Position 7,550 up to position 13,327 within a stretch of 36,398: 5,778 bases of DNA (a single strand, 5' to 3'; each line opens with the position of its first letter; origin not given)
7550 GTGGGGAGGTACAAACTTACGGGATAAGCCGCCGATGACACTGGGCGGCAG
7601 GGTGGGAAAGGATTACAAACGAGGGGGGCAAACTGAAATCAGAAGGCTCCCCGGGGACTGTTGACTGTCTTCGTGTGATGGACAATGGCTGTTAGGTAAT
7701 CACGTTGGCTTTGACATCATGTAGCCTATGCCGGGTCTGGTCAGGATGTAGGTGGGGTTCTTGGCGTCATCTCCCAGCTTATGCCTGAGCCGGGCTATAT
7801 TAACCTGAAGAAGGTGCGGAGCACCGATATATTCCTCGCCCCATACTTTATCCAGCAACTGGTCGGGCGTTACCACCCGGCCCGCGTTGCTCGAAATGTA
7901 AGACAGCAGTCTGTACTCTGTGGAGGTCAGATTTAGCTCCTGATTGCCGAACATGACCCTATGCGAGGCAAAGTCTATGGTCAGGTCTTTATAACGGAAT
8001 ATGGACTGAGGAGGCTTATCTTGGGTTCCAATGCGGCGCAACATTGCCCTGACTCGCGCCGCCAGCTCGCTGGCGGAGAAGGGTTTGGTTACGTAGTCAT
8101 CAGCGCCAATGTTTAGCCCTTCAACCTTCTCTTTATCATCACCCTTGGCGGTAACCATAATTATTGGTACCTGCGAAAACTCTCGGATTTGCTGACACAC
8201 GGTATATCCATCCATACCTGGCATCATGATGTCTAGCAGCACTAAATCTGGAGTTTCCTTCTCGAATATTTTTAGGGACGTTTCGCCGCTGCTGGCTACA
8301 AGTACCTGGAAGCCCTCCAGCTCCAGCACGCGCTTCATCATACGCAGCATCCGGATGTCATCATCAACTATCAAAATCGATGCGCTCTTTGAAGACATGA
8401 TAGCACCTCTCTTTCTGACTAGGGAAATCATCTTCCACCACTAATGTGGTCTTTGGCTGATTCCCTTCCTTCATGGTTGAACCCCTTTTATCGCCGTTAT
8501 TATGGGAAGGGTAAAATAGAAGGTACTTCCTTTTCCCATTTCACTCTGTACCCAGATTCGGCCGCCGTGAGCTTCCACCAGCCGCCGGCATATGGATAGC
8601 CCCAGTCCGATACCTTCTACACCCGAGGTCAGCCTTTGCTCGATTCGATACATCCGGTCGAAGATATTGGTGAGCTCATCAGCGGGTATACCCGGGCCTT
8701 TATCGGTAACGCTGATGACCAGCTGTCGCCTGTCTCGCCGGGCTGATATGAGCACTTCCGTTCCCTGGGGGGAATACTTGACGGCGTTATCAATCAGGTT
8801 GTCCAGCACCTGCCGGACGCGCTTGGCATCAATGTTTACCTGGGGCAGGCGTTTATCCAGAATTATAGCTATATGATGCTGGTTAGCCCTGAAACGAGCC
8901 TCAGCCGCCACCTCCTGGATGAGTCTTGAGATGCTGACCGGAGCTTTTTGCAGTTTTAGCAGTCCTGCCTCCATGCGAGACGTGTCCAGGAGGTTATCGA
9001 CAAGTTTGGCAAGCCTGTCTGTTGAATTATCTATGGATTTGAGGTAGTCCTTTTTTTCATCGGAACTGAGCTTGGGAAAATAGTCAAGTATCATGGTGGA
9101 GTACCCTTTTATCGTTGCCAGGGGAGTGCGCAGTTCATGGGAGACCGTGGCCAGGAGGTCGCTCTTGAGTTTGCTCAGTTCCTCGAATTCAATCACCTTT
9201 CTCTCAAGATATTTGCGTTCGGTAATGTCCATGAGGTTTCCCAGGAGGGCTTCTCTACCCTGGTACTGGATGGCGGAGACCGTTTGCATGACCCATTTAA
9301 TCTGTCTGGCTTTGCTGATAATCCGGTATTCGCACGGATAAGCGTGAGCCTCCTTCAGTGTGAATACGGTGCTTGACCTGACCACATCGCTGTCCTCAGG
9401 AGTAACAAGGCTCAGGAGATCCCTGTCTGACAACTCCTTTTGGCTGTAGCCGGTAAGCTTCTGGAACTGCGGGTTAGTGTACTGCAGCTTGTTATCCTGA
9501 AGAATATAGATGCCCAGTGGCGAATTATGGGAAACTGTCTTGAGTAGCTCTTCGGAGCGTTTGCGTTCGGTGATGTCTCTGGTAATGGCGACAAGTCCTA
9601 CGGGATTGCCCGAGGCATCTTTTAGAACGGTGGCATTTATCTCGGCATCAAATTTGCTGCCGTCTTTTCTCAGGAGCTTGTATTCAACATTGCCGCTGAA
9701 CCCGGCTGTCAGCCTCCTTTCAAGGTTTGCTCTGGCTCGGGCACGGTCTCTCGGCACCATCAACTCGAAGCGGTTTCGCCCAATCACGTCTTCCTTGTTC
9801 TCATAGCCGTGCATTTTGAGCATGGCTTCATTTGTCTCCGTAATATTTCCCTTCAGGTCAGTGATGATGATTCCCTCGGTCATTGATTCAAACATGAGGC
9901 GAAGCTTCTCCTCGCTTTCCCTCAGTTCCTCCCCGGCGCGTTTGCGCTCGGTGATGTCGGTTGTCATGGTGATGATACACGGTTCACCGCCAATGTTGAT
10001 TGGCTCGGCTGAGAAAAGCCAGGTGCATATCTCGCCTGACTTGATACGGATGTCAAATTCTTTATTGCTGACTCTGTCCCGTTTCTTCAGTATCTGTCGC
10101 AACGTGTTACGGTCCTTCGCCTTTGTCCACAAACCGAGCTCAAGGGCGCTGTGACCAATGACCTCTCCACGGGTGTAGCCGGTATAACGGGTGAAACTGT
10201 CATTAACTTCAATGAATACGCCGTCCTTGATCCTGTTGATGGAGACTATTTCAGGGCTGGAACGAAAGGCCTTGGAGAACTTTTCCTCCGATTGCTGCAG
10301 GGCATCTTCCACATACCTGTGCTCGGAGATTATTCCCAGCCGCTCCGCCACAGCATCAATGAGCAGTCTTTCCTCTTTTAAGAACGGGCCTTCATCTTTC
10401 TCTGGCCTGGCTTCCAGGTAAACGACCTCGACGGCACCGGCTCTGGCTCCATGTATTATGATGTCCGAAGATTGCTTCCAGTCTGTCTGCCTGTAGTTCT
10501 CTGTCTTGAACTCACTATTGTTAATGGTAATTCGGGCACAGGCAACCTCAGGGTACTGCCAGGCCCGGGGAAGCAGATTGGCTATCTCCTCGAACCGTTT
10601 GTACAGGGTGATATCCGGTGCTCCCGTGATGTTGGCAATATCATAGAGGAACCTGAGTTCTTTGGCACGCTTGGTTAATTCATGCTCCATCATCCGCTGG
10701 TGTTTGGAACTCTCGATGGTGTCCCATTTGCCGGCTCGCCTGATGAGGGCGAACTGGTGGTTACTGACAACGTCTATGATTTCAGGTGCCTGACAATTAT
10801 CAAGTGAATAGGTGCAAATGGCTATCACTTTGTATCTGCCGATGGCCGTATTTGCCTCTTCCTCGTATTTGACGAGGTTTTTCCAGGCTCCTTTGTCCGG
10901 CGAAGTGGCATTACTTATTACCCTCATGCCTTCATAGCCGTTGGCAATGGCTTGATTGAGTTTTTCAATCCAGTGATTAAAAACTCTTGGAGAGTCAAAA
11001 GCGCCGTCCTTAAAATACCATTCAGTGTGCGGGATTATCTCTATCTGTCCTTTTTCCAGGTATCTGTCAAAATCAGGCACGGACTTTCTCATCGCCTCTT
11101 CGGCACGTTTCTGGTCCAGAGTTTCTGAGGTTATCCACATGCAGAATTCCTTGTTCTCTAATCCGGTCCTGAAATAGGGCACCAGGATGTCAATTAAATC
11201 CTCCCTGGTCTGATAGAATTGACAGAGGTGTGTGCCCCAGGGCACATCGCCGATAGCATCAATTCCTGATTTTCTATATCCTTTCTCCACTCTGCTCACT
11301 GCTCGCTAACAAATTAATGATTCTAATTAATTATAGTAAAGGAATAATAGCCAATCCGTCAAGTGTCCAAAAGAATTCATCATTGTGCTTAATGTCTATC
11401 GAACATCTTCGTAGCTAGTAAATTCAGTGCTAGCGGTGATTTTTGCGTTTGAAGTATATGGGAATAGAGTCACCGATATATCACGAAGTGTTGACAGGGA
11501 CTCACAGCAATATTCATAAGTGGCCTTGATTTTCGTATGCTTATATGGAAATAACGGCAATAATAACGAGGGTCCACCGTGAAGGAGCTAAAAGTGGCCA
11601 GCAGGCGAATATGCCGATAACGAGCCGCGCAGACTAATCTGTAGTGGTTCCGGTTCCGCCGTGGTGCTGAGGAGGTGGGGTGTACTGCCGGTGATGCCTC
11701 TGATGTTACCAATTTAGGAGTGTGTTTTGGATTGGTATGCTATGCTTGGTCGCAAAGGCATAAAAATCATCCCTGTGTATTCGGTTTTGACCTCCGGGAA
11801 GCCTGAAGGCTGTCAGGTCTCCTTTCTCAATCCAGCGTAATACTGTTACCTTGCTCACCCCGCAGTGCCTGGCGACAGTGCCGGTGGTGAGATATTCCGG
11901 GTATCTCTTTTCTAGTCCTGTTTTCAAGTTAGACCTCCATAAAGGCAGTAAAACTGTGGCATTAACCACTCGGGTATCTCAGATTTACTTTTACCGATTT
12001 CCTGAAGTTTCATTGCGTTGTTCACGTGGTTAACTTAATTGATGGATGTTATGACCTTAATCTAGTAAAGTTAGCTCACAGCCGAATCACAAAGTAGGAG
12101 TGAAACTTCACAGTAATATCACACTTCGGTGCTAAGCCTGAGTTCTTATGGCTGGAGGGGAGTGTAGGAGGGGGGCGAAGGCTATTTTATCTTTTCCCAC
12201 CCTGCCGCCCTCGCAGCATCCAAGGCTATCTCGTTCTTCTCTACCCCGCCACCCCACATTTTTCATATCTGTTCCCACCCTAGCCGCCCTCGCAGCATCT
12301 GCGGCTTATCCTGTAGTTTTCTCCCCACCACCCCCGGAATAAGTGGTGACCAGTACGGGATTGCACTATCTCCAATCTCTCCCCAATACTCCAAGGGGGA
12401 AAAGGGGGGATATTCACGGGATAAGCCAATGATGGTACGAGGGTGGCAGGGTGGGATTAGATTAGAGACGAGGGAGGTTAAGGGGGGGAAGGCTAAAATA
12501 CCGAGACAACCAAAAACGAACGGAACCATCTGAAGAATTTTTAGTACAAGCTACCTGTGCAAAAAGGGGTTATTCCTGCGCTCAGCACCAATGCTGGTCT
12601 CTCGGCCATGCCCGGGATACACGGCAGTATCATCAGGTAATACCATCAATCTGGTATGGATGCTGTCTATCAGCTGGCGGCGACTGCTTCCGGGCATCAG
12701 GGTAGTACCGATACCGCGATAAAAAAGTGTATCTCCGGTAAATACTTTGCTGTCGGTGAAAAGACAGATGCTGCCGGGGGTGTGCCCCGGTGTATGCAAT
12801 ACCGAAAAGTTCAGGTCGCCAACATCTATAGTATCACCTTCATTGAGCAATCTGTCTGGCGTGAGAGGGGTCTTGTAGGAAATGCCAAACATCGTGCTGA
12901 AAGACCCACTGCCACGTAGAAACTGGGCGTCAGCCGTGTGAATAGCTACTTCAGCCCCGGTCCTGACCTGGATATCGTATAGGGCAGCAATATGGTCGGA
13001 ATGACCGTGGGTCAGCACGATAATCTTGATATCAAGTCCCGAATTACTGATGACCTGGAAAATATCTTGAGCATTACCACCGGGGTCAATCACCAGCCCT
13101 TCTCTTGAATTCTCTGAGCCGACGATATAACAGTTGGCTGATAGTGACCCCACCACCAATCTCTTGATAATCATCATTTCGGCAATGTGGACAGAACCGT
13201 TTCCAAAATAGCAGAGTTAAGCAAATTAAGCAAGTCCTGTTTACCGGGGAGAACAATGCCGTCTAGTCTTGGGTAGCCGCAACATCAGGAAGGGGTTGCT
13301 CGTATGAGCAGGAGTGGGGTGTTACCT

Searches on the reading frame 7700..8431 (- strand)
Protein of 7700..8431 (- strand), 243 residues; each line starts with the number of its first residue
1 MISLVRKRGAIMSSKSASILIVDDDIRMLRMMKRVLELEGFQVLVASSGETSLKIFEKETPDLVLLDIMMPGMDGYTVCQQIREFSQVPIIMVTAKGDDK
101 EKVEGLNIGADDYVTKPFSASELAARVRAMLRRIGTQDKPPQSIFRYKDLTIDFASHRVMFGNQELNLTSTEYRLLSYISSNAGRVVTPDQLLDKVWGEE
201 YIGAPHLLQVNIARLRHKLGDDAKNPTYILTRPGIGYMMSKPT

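Call 10: search_protein_families(library=pfam, proteins=[window:7700-8431:-])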
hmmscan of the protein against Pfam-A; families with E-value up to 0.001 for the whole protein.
window:7700-8431:- (243 aa): 2 families
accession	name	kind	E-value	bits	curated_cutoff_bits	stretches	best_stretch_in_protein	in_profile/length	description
PF00072.30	Response_reg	-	9.8e-35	119.5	30.2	1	19-128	1-111/111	Response regulator receiver domain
PF00486.34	Trans_reg_C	-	6.6e-24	84.2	26.2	1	164-239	2-77/77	Transcriptional regulatory protein, C terminal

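Call 14: find_encoding_contigs(protein=window:7700-8431:-, flank=10000, max_places=10)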
Protein window:7700-8431:- (243 aa): no gene with exactly this product is on record in the collection.

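Call 18: find_encoding_contigs(protein=window:7700-8398:-, flank=10000, max_places=10)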
Protein window:7700-8398:- (232 aa): 2 contigs read that carry it; 2 places shown.
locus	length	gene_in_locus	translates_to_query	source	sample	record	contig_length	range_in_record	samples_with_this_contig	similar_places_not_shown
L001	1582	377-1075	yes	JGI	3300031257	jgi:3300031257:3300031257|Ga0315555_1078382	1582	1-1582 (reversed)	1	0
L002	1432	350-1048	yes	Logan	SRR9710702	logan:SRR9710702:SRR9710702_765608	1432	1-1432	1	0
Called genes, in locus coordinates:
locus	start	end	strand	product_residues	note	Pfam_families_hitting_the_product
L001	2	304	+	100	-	?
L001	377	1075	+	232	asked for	PF00072:Response_reg, PF00486:Trans_reg_C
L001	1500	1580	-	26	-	?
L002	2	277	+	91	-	?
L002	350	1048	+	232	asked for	PF00072:Response_reg, PF00486:Trans_reg_C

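Call 54: find_related_loci(query=window:7700-8398:-, collection=metagenome_contigs, flank=10000)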
Query window:7700-8398:- (232 aa) in metagenome_contigs; peptide patterns used: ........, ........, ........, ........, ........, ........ (x = any residue, [..] = any of these).
600 stretches matched a pattern (row limit reached: there are more); 593 encode a relative of the query (tblastn E <= 1e-3); the best 80 are kept; 80 distinct loci.
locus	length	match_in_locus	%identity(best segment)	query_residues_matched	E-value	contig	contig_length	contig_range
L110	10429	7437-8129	81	1-231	2e-128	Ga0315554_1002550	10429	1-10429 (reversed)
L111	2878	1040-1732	78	1-231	1e-126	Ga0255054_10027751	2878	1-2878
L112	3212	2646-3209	78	1-188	8e-99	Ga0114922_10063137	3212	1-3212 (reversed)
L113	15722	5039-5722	62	1-228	2e-96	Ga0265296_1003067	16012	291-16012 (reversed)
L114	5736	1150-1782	62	3-208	7e-87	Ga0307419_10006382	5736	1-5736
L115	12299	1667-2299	63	3-208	9e-87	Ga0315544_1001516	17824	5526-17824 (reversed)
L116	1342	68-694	57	1-209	2e-85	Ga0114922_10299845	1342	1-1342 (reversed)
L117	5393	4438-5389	67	4-192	1e-79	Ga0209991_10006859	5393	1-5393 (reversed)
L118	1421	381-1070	52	1-229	9e-81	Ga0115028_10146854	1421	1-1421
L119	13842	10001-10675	52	5-228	2e-74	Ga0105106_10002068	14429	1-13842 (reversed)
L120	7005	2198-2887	54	2-230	6e-71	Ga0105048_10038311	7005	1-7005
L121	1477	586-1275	49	1-230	3e-72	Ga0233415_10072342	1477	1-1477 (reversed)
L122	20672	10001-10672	49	4-226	9e-68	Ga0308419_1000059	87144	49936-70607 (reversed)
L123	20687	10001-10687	45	4-230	8e-62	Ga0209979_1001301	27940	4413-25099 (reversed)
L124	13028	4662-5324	46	7-226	1e-59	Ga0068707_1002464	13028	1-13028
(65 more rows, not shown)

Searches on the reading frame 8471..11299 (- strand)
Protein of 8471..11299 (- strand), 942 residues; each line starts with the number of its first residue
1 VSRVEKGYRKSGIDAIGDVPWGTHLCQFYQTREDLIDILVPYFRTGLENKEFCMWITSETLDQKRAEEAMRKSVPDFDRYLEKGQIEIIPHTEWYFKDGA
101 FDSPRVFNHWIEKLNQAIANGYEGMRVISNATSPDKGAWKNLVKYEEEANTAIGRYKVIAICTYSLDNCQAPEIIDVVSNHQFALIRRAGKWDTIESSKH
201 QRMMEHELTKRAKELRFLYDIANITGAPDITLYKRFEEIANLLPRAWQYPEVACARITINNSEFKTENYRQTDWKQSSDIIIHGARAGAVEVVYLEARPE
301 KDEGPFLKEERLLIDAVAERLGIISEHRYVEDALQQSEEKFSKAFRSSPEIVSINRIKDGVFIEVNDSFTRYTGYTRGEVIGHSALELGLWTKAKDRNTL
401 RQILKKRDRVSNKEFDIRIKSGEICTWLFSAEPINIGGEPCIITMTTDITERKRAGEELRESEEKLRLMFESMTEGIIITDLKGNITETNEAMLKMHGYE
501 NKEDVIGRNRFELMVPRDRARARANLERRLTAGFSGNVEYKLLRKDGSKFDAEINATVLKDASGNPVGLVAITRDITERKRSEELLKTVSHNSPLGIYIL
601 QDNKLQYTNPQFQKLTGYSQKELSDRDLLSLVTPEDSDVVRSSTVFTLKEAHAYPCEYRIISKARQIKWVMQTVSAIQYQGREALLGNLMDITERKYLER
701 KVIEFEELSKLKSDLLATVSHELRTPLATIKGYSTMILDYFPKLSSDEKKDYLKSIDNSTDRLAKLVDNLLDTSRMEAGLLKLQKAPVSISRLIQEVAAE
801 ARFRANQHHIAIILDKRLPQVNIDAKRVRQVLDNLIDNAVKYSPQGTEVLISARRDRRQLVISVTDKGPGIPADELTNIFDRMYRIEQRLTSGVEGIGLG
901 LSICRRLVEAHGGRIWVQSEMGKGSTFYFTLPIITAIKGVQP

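Call 10: search_protein_families(library=pfam, proteins=[window:8471-11299:-])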
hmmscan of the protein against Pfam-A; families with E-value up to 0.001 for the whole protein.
window:8471-11299:- (942 aa): 9 families
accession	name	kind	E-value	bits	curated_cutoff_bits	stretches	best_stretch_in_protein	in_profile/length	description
PF14417.12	MEDS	-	3.3e-46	157.5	29.8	1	23-182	1-161/161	MEDS: MEthanogen/methylotroph, DcmR Sensory domain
PF13426.13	PAS_9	-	3.4e-40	136.9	27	3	475-578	2-103/103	PAS domain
PF00989.32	PAS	-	4.2e-34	117.4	22.6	3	465-576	2-113/113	PAS fold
PF02518.31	HATPase_c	-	8.4e-33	113.6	26.4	1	824-933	2-109/111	Histidine kinase-, DNA gyrase B-, and HSP90-like ATPase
PF08447.18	PAS_3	-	1.8e-30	105.5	25.6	2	607-682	3-81/89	PAS fold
PF08448.16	PAS_4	-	8.9e-25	87.5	23.1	2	470-581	1-110/110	PAS fold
PF13188.13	PAS_8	-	2.9e-22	78.2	21.8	2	464-523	1-58/65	PAS domain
PF00512.31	HisKA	-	3.1e-20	72.4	26.9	1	712-779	2-66/66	His Kinase A (phospho-acceptor) domain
PF12860.13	PAS_7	-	4.1e-06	27.4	27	0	470-584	1-115/115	PAS fold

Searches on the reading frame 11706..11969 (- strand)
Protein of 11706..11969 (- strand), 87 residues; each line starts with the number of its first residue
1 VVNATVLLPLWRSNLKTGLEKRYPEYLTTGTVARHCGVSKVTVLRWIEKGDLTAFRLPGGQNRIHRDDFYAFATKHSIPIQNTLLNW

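Call 74: search_protein_families(library=pfam, proteins=[window:11706-11969:-])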
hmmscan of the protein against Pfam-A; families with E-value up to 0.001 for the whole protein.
window:11706-11969:- (87 aa): 2 families
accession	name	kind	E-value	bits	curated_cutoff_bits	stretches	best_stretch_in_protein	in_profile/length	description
PF12728.13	HTH_17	-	2.5e-11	44.1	27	1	26-76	1-50/51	Helix-turn-helix domain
PF00376.29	MerR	-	0.00043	20.5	28.2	1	28-63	1-37/38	MerR family regulatory protein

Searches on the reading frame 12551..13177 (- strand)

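Call 17: search_protein_families(library=pfam, proteins=[window:12551-13177:-])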
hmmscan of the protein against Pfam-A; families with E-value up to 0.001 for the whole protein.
window:12551-13177:- (208 aa): 3 families
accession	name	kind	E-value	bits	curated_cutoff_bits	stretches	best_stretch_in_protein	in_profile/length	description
PF00753.33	Lactamase_B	-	2.5e-29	103.1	22.7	1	12-190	4-196/196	Metallo-beta-lactamase superfamily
PF12706.13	Lactamase_B_2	-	3.3e-05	24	27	1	48-130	29-109/200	Beta-lactamase superfamily domain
PF19583.5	ODP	-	0.00046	20.6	27.2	1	13-150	2-136/194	ODP family beta lactamase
